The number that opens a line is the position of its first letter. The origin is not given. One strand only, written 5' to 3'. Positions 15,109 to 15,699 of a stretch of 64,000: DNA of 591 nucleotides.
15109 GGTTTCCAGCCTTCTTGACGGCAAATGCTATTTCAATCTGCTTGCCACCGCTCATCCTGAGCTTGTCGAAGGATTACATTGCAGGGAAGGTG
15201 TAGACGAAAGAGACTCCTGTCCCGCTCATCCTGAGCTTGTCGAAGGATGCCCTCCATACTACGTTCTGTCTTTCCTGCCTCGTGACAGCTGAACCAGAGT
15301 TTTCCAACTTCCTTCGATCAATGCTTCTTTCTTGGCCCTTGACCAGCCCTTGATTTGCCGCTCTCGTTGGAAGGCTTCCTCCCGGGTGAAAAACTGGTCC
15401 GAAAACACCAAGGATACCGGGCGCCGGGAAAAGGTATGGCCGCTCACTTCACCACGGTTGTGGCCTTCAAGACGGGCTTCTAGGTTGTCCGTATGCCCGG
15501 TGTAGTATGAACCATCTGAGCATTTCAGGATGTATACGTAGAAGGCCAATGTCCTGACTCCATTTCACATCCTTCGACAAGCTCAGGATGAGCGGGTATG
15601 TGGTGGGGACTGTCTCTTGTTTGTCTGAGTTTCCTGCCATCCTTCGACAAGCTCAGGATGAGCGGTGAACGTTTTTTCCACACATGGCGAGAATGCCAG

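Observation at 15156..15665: GIY-YIG nuclease gene enclosed by nested perfect 27-bp inverted repeats: candidate autonomous partner of a MITE family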

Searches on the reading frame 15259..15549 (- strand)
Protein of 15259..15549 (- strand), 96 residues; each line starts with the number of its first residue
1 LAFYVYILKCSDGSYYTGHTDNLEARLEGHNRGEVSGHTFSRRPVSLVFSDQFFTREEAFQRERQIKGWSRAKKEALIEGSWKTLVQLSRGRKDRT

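Call 6: search_protein_families(library=pfam, proteins=[window:15259-15549:-], max_evalue=0.01)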
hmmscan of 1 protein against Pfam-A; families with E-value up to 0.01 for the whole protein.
window:15259-15549:- (96 aa): 1 family
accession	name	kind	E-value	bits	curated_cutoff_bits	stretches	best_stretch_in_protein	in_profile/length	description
PF01541.30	GIY-YIG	-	7.9e-18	65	22.6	1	3-74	2-76/78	GIY-YIG catalytic domain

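Call 7: search_protein_families(library=ncbifam, proteins=[window:15259-15549:-], max_evalue=0.01)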
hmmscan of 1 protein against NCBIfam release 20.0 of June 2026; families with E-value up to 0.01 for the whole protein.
window:15259-15549:- (96 aa): 0 families

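Call 10: find_homologous_proteins(query=window:15259-15549:-)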
Query window:15259-15549:- (96 aa): 4977 proteins with E <= 0.001 among 4981 candidates; the best 120 are listed.
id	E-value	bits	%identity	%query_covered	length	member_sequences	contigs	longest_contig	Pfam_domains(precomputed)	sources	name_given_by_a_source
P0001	1.9e-58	212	100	100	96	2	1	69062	PF01541.31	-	-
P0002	1.1e-45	171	86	94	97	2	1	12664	PF01541.31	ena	-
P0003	1.5e-43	164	76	100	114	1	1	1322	PF01541.31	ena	-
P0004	6.4e-40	153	71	96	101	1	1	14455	PF01541.31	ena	-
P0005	9.6e-40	152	72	98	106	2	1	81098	PF01541.31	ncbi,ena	-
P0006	1.1e-39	152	74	96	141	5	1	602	PF01541.31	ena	-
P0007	2.2e-39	151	72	96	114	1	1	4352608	PF01541.31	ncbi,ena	-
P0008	2.7e-39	151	72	96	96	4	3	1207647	PF01541.31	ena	-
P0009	3.1e-39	151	72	100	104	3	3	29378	PF01541.31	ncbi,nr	ncbi:MAG: GIY-YIG nuclease family protein [Chloroflexi bacterium]|nr:GIY-YIG nuclease family protein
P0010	4.5e-39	150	74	97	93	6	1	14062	PF01541.31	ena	-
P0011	6.9e-39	150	73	96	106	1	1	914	PF01541.31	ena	-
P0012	6.9e-39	150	74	96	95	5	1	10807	PF01541.31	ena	-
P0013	1.1e-38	149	72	96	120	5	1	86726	PF01541.31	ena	-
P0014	1.3e-38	149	69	100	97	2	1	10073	PF01541.31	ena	-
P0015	1.7e-38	148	73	93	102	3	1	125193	PF01541.31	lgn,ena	-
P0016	1.8e-38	148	73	94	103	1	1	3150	PF01541.31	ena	-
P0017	2.1e-38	148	70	97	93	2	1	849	PF01541.31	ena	-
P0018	7.9e-38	146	71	96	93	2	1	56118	PF01541.31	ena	-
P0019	8.1e-38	146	70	95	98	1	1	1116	PF01541.31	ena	-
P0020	9.1e-38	146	73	94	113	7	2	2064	PF01541.31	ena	-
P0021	1.2e-37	146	70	96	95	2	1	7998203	PF01541.31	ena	-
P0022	1.2e-37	146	69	99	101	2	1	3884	PF01541.31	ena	-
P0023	2.4e-37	145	71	94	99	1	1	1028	PF01541.31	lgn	-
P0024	3.9e-37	144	71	93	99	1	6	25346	PF01541.31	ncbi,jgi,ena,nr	ncbi:MAG: GIY-YIG nuclease family protein [SAR202 cluster bacterium]|nr:GIY-YIG nuclease family prot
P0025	4.0e-37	144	73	97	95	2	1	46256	PF01541.31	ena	-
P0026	5.7e-37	143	70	96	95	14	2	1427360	PF01541.31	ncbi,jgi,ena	jgi:predicted GIY-YIG superfamily endonuclease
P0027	1.1e-36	143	73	96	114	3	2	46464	PF01541.31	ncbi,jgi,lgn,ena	jgi:predicted GIY-YIG superfamily endonuclease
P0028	1.1e-36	142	72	93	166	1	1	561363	PF01541.31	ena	-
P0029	1.3e-36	142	67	100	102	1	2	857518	PF01541.31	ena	-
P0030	1.3e-36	142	71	94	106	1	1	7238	PF01541.31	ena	-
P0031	1.6e-36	142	71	93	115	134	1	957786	PF01541.31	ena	-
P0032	2.1e-36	142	69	94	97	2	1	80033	PF01541.31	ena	-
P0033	2.3e-36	141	55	96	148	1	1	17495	PF01541.31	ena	-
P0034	3.1e-36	141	68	98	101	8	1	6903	PF01541.31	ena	-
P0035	3.2e-36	141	69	94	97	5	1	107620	PF01541.31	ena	-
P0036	3.3e-36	141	68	96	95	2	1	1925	PF01541.31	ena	-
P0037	3.3e-36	141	67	99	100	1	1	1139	PF01541.31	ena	-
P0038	3.4e-36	141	69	95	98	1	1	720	PF01541.31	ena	-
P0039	3.9e-36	141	72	93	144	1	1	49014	PF01541.31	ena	-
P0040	3.9e-36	141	68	100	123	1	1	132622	PF01541.31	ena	-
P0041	4.1e-36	141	83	78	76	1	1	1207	PF01541.31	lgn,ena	-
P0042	5.5e-36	140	67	94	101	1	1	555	PF01541.31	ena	-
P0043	7.3e-36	140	65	100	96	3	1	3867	PF01541.31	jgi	jgi:predicted GIY-YIG superfamily endonuclease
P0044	9.4e-36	139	68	96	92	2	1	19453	PF01541.31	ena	-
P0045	1.0e-35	139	70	93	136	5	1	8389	PF01541.31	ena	-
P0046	1.2e-35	139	70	94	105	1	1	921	PF01541.31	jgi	jgi:predicted GIY-YIG superfamily endonuclease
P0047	1.2e-35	139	70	96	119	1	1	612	PF01541.31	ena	-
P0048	1.3e-35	139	69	94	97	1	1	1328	PF01541.31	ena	-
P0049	1.4e-35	139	71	93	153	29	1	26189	PF01541.31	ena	-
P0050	1.5e-35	139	70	93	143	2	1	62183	PF01541.31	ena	-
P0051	1.6e-35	139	70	93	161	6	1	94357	PF01541.31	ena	-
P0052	1.7e-35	139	71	89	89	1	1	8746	PF01541.31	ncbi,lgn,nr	ncbi:MAG: GIY-YIG nuclease family protein [Chloroflexi bacterium]|nr:GIY-YIG nuclease family protein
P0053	1.7e-35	139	67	98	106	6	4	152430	PF01541.31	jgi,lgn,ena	-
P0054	1.7e-35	139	68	94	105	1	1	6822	PF01541.31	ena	-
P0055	2.1e-35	138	67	96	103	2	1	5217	PF01541.31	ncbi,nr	ncbi:MAG: GIY-YIG nuclease family protein [Chloroflexi bacterium]|nr:GIY-YIG nuclease family protein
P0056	2.2e-35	138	70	93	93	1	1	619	PF01541.31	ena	-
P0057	2.2e-35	138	72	93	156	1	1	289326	PF01541.31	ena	-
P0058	2.3e-35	138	68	95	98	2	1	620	PF01541.31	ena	-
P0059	2.3e-35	138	71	93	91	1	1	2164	PF01541.31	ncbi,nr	ncbi:MAG: GIY-YIG nuclease family protein [Chloroflexi bacterium]|nr:GIY-YIG nuclease family protein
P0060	2.5e-35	138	68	95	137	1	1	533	PF01541.31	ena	-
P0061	2.6e-35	138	71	93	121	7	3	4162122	PF01541.31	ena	-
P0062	2.6e-35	138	68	94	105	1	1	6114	PF01541.31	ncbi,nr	ncbi:MAG TPA: GIY-YIG nuclease family protein [Dehalococcoidia bacterium]|nr:GIY-YIG nuclease family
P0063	3.2e-35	138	69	93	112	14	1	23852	PF01541.31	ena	-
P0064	3.8e-35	138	70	93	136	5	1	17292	PF01541.31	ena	-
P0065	3.9e-35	138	69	95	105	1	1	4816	PF01541.31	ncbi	-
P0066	4.6e-35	137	68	92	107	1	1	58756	PF01541.31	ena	-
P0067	5.0e-35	137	70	93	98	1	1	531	PF01541.31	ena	-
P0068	5.3e-35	137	68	94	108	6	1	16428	PF01541.31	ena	-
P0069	5.3e-35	137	70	95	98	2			PF01541.31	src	-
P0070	5.3e-35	137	68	94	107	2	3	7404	PF01541.31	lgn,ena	-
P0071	5.7e-35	137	69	93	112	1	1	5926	PF01541.31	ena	-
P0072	6.3e-35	137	66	93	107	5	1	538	PF01541.31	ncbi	-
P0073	6.6e-35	137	64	94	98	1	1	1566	PF01541.31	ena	-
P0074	6.8e-35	137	67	95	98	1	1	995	PF01541.31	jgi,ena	-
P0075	6.8e-35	137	70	93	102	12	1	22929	PF01541.31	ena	-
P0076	7.6e-35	137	64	94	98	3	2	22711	PF01541.31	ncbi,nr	ncbi:MAG: GIY-YIG nuclease family protein [Chloroflexi bacterium]|nr:GIY-YIG nuclease family protein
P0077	7.6e-35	137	66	95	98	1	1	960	PF01541.31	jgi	jgi:predicted GIY-YIG superfamily endonuclease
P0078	7.7e-35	137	69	95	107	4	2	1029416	PF01541.31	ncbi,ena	-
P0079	8.6e-35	136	67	96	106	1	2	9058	PF01541.31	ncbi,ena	-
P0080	8.9e-35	136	69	92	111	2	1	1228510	PF01541.31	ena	-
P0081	9.0e-35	136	70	92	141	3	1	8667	PF01541.31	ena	-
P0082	9.4e-35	136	66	95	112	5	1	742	PF01541.31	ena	-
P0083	1.0e-34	136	68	95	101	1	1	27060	PF01541.31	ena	-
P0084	1.0e-34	136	68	96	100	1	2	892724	PF01541.31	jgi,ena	jgi:predicted GIY-YIG superfamily endonuclease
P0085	1.1e-34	136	70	93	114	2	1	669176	PF01541.31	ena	-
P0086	1.2e-34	136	68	95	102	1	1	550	PF01541.31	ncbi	-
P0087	1.2e-34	136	67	95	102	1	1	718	PF01541.31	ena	-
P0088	1.3e-34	136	62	98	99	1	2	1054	PF01541.31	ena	-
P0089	1.3e-34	136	67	95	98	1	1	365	PF01541.31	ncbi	-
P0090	1.4e-34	136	65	95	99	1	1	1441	PF01541.31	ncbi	-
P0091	1.6e-34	136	66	98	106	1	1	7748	PF01541.31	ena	-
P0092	1.7e-34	135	67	93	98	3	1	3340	PF01541.31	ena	-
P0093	1.7e-34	135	70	93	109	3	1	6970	PF01541.31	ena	-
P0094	1.7e-34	135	70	93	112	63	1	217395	PF01541.31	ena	-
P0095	1.9e-34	135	67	96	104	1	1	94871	PF01541.31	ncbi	-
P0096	2.0e-34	135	65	100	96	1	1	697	PF01541.31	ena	-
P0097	2.5e-34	135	66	96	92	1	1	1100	PF01541.31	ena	-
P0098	2.5e-34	135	66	95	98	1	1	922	PF01541.31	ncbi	-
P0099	2.6e-34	135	68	85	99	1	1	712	PF01541.31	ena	-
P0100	2.8e-34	135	66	96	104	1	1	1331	PF01541.31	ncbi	-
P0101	3.3e-34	135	69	93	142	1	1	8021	PF01541.31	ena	-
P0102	3.4e-34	134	63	98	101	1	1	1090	PF01541.31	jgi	jgi:predicted GIY-YIG superfamily endonuclease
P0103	3.8e-34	134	66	94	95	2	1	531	PF01541.31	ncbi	-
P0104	4.0e-34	134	64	99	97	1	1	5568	PF01541.31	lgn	-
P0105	4.0e-34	134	67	95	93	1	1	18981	PF01541.31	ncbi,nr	ncbi:MAG: GIY-YIG nuclease family protein [Dehalococcoidia bacterium]|nr:GIY-YIG nuclease family pro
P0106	4.4e-34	134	64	96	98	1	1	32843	PF01541.31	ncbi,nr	ncbi:MAG: GIY-YIG nuclease family protein [Chloroflexi bacterium]|nr:GIY-YIG nuclease family protein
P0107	4.9e-34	134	69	91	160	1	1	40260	PF01541.31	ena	-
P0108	4.9e-34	134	70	93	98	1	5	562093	PF01541.31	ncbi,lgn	-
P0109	4.9e-34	134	61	98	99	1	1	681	PF01541.31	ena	-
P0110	5.1e-34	134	66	95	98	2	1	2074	PF01541.31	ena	-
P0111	5.4e-34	134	64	94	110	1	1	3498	PF01541.31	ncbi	ncbi:MAG: GIY-YIG nuclease family protein [Dehalococcoidia bacterium]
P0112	5.5e-34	134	69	93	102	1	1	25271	PF01541.31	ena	-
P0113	5.6e-34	134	63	94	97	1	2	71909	PF01541.31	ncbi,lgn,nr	ncbi:MAG: hypothetical protein BZY87_01175 [SAR202 cluster bacterium Io17-Chloro-G6]|nr:MAG: hypothe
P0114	5.7e-34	134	69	93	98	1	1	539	PF01541.31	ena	-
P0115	5.9e-34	134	66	93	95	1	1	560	PF01541.31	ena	-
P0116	6.2e-34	134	66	93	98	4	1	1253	PF01541.31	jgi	-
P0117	6.9e-34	134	66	97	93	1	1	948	PF01541.31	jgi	jgi:predicted GIY-YIG superfamily endonuclease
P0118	6.9e-34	134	66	96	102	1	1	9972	PF01541.31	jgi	-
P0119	7.5e-34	133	66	94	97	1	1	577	PF01541.31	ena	-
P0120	7.6e-34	133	67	93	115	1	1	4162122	PF01541.31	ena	-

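Call 13: find_related_loci(query=A1, collection=genome_contigs, flank=3000)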
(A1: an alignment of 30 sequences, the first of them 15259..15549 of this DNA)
Query A1 (96 aa) in genome_contigs; peptide patterns used: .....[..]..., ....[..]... (x = any residue, [..] = any of these).
600 stretches matched a pattern (row limit reached: there are more); 589 encode a relative of the query (tblastn E <= 1e-3); the best 80 are kept; 80 distinct loci.
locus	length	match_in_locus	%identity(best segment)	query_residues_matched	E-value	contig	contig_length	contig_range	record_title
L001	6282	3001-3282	80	1-94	1e-48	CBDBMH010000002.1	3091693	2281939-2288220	MAG: Dehalococcoidia bacterium isolate 54ca6173-90b9-4e1c-a49d-3e10b3dce350 genome assembly, contig: contig_2, whole gen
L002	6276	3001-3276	72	1-92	3e-45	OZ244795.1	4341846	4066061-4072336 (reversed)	MAG: Dehalococcoidia bacterium isolate 888037fe-99b5-4f1c-be9c-829ee1fba83a genome assembly, chromosome: 1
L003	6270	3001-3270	72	1-90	1e-44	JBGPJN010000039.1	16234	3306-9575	MAG: Dehalococcoidia bacterium isolate OBJ_0618_7090110_308 k141_6268894_length_16234_cov_12.0513, whole genome shotgun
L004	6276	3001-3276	64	1-92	1e-40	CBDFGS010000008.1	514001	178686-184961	MAG: Dehalococcoidia bacterium isolate 59cce99e-a588-4de2-b07e-a8077d89f863 genome assembly, contig: contig_8, whole gen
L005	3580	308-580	67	1-91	3e-40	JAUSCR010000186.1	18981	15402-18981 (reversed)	MAG: Dehalococcoidia bacterium isolate E14_concoct.bin.151_sub E14_k141_683984, whole genome shotgun sequence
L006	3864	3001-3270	66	1-90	2e-40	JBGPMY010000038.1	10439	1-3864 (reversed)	MAG: Dehalococcoidia bacterium isolate OBJ_0618_7090110_227 k141_9353301_length_10439_cov_11.9530, whole genome shotgun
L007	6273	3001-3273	66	1-91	6e-40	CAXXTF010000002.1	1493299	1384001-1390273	MAG: Dehalococcoidia bacterium isolate b426fa95-c85f-4e70-a700-4121ed63f50a genome assembly, contig: contig_2, whole gen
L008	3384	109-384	62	3-94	2e-39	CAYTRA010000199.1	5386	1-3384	MAG TPA_asm: uncultured Dehalococcoidaceae bacterium isolate SRP263527_co1_137 genome assembly, contig: NODE_14045_lengt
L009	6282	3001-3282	65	2-95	3e-39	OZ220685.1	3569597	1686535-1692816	MAG: Dehalococcoidia bacterium isolate 2a27cef4-6af2-4f96-82a3-29fad4755a7e genome assembly, chromosome: 1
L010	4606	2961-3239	65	1-93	2e-39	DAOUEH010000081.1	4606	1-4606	MAG TPA_asm: Dehalococcoidales bacterium isolate N5_259 k139_1608081, whole genome shotgun sequence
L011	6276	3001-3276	64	1-92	2e-39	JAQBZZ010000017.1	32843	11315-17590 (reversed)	MAG: Chloroflexota bacterium isolate casp150-mb.79 NODE_3574_length_32843_cov_0.106829, whole genome shotgun sequence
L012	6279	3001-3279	65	1-93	6e-39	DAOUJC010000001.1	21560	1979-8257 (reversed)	MAG TPA_asm: Dehalococcoidia bacterium isolate S32_241 k113_2973417, whole genome shotgun sequence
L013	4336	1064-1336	65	1-91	2e-38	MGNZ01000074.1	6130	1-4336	MAG: Chloroflexi bacterium RBG_16_64_32 RBG_16_scaffold_31329, whole genome shotgun sequence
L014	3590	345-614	61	1-90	2e-38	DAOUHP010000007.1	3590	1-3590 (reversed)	MAG TPA_asm: Dehalococcoidia bacterium isolate S16_96 k189_130575, whole genome shotgun sequence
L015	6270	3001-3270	67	1-90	2e-38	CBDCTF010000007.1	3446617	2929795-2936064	MAG: Dehalococcoidia bacterium isolate ada03605-a97e-4eba-91b8-038d664804f6 genome assembly, contig: contig_6, whole gen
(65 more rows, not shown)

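Call 29: search_solved_structures(query=window:15259-15549:-, max_evalue=0.01, show_alignments=2)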
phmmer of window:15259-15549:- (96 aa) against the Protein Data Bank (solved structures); distinct sequences matched with E-value up to 0.01: 2.
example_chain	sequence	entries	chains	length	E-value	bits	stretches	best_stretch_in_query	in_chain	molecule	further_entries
1zg2_A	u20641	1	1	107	2e-15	59.9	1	2-79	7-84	Hypothetical UPF0213 protein BH0048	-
1ywl_A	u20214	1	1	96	1.7e-12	50.6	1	3-78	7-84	Hypothetical UPF0213 protein EF2693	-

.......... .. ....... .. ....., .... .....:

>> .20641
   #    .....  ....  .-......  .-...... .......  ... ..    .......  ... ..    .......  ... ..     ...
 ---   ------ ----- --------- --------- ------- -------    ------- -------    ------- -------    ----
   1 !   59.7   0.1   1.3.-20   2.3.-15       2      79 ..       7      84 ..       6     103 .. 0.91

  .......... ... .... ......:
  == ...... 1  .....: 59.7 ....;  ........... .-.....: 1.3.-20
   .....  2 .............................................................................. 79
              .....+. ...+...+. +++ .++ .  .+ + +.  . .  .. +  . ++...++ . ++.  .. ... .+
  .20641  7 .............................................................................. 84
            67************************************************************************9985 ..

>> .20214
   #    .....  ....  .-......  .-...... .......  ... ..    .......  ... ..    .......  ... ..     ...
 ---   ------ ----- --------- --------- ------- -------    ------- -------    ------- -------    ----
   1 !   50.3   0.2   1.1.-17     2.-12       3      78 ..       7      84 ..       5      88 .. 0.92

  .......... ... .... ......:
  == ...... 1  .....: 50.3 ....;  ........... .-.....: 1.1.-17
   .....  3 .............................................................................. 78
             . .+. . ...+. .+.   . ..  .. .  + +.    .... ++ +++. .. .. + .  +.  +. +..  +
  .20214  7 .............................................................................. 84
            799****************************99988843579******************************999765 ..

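Call 30: search_dna_similar(query=window:15259-15549:-, collection=plasmids, mode=protein, max_evalue=1e-8, max_rows=40)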
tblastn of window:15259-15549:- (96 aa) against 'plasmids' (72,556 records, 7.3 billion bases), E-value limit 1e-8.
Records with a match: 14; places in all: 14; records where one place covers at least 80% of the query: 9.
Best place of each record, by identity: <60% 14.
By first word of the organism name: Sphingomonas 2; Methylobacterium 2; Bacillus 2; Listeria 2; Legionella 1; Enterococcus 1; Acetoanaerobium 1; Radiobacillus 1; Subdoligranulum 1; Aerococcus 1.
By predicted mobility (MOB-suite, as given by PLSDB): non-mobilizable 13; mobilizable 1.
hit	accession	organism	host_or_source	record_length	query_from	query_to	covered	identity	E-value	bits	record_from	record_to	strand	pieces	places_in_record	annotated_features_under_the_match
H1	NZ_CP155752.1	Sphingomonas parapaucimobilis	Chinese cabbage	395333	1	95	99%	55.8%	7e-28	112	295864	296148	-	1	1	GIY-YIG nuclease family protein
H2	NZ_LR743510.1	Methylobacterium bullatum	-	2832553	1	90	94%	51.1%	1e-21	94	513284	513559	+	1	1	none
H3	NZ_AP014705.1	Methylobacterium aquaticum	-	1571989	4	90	84%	51.8%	3e-9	84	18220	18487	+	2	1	none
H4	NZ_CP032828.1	Sphingomonas paeninsulae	whole organism,soil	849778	1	92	96%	44.6%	4e-18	84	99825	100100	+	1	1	hypothetical protein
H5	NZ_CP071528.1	Legionella lytica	Acanthamoeba castellanii,bacterial ...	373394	3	88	90%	42.0%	1e-9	60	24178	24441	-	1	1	GIY-YIG nuclease family protein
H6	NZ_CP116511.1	Enterococcus gallinarum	Bos taurus,whole organism,fecal sample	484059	4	96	97%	38.8%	5e-9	58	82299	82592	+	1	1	GIY-YIG nuclease family protein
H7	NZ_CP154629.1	Acetoanaerobium noterae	cell culture,Sludge of a digestion ...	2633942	3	81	82%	45.6%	3e-13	71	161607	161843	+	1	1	none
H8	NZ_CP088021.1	Radiobacillus kanasensis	whole organism,desert soil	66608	4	81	81%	44.9%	5e-15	76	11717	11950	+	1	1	GIY-YIG nuclease family protein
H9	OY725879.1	Subdoligranulum variabile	-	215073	4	84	84%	40.7%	7e-12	66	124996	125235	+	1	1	none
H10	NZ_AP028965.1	Bacillus subtilis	soil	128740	4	79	79%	43.4%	4e-14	73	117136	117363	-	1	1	yazA: GIY-YIG nuclease family protein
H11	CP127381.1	Aerococcus tenax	Homo sapiens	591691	4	74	74%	45.2%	2e-11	65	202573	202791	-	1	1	GIY-YIG nuclease family protein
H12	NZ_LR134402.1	Listeria monocytogenes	Homo sapiens,Vein blood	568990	4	78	78%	41.3%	6e-10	61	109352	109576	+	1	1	GIY-YIG nuclease family protein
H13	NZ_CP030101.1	Listeria monocytogenes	Environment,water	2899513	4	78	78%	41.3%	7e-10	61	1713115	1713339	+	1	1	none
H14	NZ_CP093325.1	Bacillus sp. N5-665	whole organism,peat soil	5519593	6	79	77%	36.5%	9e-9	57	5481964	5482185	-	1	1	none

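Call 60: find_encoding_contigs(protein=window:15259-15549:-, flank=4000, max_places=6)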
Protein window:15259-15549:- (96 aa): 1 contig read that carries it; 1 place shown.
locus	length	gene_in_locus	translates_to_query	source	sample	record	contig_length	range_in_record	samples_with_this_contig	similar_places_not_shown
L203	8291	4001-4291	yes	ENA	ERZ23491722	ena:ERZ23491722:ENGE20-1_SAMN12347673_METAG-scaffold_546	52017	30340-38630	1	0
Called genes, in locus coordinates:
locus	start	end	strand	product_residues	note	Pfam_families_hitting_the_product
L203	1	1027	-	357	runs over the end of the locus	PF00665:rve (weak), PF13610:DDE_Tnp_IS240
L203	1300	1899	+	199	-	PF01797:Y1_Tnp (faint)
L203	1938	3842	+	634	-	PF16177:ACAS_N, PF00501:AMP-binding, PF13193:AMP-binding_C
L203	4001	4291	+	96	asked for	PF01541:GIY-YIG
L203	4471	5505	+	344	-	PF08240:ADH_N, PF01262:AlaDh_PNT_C (weak), PF00107:ADH_zinc_N, PF13602:ADH_zinc_N_2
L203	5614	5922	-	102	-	PF15919:HicB_lk_antitox (weak)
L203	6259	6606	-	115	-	-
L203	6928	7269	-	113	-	-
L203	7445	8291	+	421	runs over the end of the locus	PF02515:CoA_transf_3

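Call 62: find_encoding_contigs(protein=P0002, flank=3000, max_places=3)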
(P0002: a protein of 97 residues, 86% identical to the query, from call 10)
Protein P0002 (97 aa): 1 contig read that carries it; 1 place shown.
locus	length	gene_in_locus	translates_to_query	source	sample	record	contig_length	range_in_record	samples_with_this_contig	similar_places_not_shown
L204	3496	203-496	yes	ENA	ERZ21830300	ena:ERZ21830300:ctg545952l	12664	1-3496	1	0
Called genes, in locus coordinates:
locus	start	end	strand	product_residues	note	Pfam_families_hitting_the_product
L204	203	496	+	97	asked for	PF01541:GIY-YIG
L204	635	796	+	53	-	-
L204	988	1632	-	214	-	PF08433:KTI12, PF13207:AAA_17 (faint), PF13238:AAA_18, PF13671:AAA_33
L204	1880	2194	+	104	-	-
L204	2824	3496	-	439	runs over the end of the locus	PF04860:Phage_portal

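Call 69: predict_structure(alignment_id=A1)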
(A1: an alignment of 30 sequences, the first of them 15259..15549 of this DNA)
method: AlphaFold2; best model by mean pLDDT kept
length: 96 residues; sequences in the alignment: 30
mean_pLDDT: 92.0   pTM: 0.81
mean pLDDT of the five models: 92.0, 91.2, 85.3, 85.0, 83.2
residues with pLDDT >= 90: 83; 70-90: 7; 50-70: 3; < 50: 3
segments of 3 or more residues with pLDDT < 50: 94-96
pLDDT, mean of each block of 10 residues (from residue 1): 95 96 97 91 96 97 95 95 90 53
secondary structure, 60 per line:
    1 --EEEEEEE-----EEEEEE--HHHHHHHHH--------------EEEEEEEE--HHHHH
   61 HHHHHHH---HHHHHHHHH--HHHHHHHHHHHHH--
elements in order: E3-9 E15-20 H23-31 E46-53 H56-67 H71-79 H82-94
